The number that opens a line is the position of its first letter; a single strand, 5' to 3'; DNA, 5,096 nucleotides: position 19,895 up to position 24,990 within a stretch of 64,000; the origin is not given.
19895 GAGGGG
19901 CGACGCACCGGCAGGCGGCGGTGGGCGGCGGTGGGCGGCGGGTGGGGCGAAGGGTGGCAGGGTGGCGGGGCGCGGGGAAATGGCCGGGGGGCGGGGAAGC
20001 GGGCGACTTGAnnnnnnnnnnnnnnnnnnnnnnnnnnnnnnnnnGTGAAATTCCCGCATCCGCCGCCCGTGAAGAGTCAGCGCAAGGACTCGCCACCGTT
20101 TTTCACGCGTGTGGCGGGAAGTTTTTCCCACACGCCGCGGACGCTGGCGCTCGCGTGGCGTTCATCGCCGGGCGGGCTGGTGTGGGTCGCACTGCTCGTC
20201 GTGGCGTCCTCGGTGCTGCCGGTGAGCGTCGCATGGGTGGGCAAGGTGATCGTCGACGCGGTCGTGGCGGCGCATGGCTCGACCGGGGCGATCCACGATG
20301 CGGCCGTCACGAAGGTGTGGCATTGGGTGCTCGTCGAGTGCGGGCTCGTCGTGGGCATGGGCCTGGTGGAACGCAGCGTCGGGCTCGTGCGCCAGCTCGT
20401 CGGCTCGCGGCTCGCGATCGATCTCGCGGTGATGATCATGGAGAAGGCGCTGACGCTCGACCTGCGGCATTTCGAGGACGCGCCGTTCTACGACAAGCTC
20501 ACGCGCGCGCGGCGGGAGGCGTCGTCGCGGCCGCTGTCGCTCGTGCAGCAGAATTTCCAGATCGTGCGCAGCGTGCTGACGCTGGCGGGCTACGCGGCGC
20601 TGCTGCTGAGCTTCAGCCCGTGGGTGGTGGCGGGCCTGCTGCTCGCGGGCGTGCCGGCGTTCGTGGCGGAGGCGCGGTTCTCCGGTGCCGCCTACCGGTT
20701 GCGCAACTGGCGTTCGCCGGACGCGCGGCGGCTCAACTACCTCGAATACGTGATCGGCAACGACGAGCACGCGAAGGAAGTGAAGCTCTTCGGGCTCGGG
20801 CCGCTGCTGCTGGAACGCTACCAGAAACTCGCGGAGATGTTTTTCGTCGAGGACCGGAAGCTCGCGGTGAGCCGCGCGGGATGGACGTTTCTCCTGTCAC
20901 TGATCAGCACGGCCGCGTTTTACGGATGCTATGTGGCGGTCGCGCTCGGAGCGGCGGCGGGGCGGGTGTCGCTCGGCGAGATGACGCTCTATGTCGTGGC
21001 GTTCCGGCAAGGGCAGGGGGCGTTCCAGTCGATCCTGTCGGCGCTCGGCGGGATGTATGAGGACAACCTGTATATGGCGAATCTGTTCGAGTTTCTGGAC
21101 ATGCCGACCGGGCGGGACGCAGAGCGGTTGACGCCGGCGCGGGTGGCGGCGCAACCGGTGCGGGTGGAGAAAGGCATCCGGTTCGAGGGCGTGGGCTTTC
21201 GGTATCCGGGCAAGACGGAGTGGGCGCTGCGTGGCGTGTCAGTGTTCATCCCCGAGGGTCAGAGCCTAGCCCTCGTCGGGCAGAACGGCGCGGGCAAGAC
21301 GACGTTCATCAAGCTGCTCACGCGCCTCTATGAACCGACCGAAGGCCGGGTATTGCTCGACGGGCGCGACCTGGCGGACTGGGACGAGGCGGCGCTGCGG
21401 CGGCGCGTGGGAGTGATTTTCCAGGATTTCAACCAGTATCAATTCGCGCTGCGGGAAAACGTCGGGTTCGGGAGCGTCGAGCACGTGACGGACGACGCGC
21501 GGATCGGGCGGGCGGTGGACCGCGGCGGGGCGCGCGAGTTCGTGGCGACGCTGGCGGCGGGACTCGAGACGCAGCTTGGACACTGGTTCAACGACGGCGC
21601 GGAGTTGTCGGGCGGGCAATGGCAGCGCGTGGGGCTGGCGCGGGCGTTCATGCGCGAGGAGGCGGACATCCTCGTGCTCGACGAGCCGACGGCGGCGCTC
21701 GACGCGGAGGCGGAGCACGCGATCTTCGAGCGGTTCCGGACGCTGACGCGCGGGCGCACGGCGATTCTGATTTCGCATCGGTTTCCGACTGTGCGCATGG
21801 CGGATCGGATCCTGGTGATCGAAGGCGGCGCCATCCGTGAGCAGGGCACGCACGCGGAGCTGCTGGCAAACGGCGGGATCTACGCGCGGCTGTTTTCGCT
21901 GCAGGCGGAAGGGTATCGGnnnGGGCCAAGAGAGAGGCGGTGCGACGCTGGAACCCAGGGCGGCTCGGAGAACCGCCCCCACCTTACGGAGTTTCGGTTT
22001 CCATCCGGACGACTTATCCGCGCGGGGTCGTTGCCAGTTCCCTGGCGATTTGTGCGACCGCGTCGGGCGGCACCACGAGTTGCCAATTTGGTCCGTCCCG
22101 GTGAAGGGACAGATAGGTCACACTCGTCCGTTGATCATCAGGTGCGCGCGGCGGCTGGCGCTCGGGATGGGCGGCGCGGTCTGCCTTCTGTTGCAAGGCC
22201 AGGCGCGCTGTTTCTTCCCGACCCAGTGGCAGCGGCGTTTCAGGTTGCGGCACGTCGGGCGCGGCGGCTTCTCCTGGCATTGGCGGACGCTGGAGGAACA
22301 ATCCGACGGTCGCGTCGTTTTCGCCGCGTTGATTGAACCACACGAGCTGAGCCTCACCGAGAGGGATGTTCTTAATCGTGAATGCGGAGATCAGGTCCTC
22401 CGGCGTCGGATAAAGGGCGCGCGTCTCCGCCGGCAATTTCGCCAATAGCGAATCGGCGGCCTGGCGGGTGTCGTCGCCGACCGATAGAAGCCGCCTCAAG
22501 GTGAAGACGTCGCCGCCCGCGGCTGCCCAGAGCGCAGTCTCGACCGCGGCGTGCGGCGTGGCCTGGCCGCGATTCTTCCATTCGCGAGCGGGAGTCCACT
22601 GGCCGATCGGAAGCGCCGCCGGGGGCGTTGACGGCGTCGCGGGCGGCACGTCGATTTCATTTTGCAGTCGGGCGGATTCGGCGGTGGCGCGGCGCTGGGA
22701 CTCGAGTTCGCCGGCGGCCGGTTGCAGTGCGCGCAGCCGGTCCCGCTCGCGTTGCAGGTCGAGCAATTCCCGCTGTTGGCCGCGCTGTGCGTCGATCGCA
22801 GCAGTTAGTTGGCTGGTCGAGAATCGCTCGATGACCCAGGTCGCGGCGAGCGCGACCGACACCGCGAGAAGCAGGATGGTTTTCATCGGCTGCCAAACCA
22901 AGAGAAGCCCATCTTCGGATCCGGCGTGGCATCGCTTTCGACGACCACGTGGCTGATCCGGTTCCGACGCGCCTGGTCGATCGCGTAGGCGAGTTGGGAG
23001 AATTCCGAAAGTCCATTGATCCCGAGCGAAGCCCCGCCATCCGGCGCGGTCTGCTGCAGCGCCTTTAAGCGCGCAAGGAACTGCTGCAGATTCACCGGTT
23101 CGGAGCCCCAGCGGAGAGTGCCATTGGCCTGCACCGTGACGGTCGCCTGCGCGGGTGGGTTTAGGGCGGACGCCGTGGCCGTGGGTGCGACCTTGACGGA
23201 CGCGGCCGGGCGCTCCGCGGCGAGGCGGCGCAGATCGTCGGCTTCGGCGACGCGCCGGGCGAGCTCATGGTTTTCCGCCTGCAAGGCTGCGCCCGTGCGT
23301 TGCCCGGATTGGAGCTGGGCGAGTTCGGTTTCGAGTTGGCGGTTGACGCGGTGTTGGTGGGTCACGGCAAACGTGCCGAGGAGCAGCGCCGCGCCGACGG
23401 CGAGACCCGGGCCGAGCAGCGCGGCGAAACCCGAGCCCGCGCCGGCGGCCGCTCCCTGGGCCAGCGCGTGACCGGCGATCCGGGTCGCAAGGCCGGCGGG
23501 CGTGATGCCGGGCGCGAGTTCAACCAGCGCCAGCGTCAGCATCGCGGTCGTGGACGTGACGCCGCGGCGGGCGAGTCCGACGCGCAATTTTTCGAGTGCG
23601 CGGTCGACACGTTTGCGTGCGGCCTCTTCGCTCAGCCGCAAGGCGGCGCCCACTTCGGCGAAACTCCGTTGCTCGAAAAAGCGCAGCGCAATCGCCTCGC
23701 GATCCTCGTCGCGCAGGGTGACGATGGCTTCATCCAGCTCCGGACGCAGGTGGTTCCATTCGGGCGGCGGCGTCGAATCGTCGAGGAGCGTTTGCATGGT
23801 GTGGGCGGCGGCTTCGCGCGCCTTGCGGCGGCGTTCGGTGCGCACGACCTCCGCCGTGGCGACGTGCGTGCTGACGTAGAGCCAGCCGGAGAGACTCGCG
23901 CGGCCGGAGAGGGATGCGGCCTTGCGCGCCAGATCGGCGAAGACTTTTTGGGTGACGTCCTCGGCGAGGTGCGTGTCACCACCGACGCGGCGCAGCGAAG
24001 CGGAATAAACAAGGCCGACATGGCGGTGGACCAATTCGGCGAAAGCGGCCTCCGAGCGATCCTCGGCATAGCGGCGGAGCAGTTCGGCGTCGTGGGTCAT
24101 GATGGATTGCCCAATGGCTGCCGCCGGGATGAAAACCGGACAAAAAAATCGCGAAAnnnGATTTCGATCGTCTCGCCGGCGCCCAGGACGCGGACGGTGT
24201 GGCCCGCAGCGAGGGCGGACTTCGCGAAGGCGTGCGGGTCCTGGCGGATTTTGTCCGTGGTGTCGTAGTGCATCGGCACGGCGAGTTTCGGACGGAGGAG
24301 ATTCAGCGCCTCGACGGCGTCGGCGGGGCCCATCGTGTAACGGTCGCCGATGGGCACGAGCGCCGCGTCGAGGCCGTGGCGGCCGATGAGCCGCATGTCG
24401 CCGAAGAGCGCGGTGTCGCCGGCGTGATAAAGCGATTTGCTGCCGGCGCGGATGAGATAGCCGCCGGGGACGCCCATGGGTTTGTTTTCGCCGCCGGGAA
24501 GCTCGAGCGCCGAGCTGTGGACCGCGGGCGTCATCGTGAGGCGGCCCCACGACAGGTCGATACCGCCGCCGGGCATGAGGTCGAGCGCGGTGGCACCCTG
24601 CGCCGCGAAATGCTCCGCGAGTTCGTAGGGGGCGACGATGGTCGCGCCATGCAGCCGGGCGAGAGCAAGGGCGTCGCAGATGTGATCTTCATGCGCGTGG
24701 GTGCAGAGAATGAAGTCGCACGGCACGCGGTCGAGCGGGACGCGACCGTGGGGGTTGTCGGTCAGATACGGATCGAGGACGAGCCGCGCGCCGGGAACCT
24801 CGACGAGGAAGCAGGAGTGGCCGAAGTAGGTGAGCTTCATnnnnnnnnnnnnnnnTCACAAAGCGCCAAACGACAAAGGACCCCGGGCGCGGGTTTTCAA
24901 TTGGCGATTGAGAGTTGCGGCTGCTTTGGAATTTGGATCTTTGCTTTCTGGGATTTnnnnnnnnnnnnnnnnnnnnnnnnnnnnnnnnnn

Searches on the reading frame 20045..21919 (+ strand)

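Call 60: search_protein_families(library=pfam, proteins=[window:20045-21919:+], max_evalue=0.001)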
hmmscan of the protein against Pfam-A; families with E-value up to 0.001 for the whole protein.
window:20045-21919:+ (625 aa): 4 families
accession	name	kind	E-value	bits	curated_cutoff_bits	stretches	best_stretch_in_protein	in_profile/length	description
PF00005.33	ABC_tran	-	9.4e-31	107.7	25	1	395-550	1-137/137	ABC transporter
PF13304.12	AAA_21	-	7.8e-08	33.2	27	0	409-441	3-26/304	AAA domain, putative AbiEii toxin, Type IV TA system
PF00664.28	ABC_membrane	-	5.3e-06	26.8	28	1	47-326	4-273/274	ABC transporter transmembrane region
PF02463.25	SMC_N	-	1.1e-05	25.5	40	0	520-592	136-211/220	RecF/RecN/SMC N terminal domain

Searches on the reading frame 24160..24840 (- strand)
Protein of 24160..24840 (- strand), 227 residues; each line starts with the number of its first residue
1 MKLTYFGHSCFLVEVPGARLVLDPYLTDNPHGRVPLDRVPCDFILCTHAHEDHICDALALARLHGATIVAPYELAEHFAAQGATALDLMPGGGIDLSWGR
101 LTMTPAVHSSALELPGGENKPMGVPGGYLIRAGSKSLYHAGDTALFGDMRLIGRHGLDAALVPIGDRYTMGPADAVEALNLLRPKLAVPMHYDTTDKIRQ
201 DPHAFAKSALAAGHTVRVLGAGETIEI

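Call 60: search_protein_families(library=pfam, proteins=[window:24160-24840:-], max_evalue=0.001)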
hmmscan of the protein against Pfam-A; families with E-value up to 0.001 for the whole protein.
window:24160-24840:- (227 aa): 3 families
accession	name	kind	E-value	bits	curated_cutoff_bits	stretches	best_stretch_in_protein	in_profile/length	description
PF12706.13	Lactamase_B_2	-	1e-24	87.7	27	1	21-192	4-200/200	Beta-lactamase superfamily domain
PF13483.12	Lactamase_B_3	-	4e-23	82.6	24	1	2-191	1-160/160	Beta-lactamase superfamily domain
PF00753.33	Lactamase_B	-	2.9e-10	40.9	22.7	1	6-191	4-196/196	Metallo-beta-lactamase superfamily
